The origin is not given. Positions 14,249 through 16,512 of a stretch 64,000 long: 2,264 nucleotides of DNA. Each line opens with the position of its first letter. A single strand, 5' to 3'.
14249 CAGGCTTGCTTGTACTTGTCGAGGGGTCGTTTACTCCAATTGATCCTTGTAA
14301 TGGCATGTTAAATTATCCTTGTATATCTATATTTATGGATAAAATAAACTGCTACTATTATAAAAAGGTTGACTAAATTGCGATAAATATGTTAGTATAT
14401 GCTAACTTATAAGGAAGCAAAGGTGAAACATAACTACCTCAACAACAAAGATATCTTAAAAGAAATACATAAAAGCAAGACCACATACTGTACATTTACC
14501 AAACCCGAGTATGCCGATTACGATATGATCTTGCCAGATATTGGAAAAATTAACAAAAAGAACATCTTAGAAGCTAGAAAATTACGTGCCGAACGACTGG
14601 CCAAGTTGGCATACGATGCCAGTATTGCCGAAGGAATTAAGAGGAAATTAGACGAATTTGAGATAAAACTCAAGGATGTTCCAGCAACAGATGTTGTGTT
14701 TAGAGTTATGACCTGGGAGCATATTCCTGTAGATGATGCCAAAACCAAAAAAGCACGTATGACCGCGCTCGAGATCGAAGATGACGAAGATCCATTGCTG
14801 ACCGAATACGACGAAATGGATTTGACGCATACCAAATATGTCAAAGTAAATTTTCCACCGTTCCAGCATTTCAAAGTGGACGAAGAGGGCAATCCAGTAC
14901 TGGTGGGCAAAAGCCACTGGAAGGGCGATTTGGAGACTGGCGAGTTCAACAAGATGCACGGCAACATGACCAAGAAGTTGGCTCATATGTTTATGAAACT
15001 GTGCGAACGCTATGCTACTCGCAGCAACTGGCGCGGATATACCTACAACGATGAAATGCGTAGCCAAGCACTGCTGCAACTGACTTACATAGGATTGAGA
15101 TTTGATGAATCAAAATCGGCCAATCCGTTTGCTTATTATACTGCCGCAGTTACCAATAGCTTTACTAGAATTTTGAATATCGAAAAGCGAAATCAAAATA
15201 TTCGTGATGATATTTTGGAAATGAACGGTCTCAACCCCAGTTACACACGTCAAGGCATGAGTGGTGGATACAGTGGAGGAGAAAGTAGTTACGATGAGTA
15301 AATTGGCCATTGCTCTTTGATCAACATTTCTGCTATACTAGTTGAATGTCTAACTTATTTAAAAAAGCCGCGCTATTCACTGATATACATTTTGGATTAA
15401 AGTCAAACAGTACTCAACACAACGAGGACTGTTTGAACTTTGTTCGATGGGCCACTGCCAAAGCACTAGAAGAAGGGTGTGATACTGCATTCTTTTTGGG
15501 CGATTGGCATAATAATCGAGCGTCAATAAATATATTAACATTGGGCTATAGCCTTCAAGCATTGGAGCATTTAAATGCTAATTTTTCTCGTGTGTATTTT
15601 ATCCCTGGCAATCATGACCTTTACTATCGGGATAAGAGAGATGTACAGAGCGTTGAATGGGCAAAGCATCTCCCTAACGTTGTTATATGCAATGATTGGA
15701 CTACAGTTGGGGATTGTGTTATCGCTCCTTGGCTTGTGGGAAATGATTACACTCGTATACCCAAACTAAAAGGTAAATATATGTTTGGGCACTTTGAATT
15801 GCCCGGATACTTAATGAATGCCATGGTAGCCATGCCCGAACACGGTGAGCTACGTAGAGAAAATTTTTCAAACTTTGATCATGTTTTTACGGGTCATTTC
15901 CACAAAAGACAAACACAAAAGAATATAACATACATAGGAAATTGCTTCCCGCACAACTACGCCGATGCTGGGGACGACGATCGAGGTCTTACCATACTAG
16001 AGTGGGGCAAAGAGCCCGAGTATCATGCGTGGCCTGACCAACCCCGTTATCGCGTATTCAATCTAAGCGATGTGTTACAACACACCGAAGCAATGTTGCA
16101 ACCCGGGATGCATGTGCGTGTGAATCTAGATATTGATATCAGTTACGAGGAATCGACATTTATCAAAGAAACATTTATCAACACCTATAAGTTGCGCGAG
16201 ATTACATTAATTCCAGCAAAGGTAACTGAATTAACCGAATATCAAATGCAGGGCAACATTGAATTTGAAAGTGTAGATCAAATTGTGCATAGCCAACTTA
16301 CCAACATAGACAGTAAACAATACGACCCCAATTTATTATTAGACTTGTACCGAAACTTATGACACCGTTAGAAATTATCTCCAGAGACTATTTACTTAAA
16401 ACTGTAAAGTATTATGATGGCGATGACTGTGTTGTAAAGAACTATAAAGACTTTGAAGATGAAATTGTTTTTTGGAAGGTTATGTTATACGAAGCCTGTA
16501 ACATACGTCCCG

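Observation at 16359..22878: Adenylating-enzyme / Bug solute-binding cassette between gp47 and gp46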

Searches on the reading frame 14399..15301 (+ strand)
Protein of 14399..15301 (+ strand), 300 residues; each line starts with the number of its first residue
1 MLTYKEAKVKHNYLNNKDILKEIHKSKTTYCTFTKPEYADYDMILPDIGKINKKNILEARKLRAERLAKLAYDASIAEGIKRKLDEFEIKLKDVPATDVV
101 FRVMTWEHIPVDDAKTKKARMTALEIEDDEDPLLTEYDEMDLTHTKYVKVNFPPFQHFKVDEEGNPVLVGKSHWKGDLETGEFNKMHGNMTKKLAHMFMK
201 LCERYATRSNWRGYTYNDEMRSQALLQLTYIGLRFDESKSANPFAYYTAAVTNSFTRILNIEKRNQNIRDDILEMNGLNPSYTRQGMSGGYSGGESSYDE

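Call 3: search_protein_families(library=pfam, proteins=[window:14399-15301:+], max_evalue=0.01)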
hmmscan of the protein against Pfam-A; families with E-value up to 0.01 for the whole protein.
window:14399-15301:+ (300 aa): 0 families

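Call 4: search_protein_families(library=phrogs, proteins=[window:14399-15301:+], max_evalue=0.001)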
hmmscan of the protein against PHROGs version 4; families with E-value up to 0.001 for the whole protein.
window:14399-15301:+ (300 aa): 3 families
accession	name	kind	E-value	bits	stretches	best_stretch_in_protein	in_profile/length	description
phrog_12791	-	transcription regulation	3.1e-80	270.4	1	10-285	6-269/286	sigma factor for late transcription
phrog_234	-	transcription regulation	8.9e-25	88.8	1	174-289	23-139/181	late sigma transcription factor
phrog_12780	-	transcription regulation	0.00095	19.9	0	192-268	54-138/289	RNA polymerase sigma factor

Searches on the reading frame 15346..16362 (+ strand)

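Call 3: search_protein_families(library=pfam, proteins=[window:15346-16362:+], max_evalue=0.01)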
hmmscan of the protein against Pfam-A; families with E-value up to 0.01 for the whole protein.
window:15346-16362:+ (338 aa): 2 families
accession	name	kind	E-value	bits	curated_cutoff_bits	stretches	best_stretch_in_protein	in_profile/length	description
PF00149.33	Metallophos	-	6.6e-07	30.4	21.5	1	9-187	4-190/191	Calcineurin-like phosphoesterase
PF12850.12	Metallophos_2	-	0.0023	18.4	27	0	9-113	4-75/154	Calcineurin-like phosphoesterase superfamily domain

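Call 4: search_protein_families(library=phrogs, proteins=[window:15346-16362:+], max_evalue=0.001)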
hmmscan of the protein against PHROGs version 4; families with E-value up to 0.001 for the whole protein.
window:15346-16362:+ (338 aa): 2 families
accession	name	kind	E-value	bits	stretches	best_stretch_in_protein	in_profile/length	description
phrog_100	-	DNA, RNA and nucleotide metabolism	3e-60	205.7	1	1-336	24-373/989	SbcD-like subunit of palindrome specific endonuclease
phrog_1649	-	other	6.5e-11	42.4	1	6-124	36-146/308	metallo-phosphoesterase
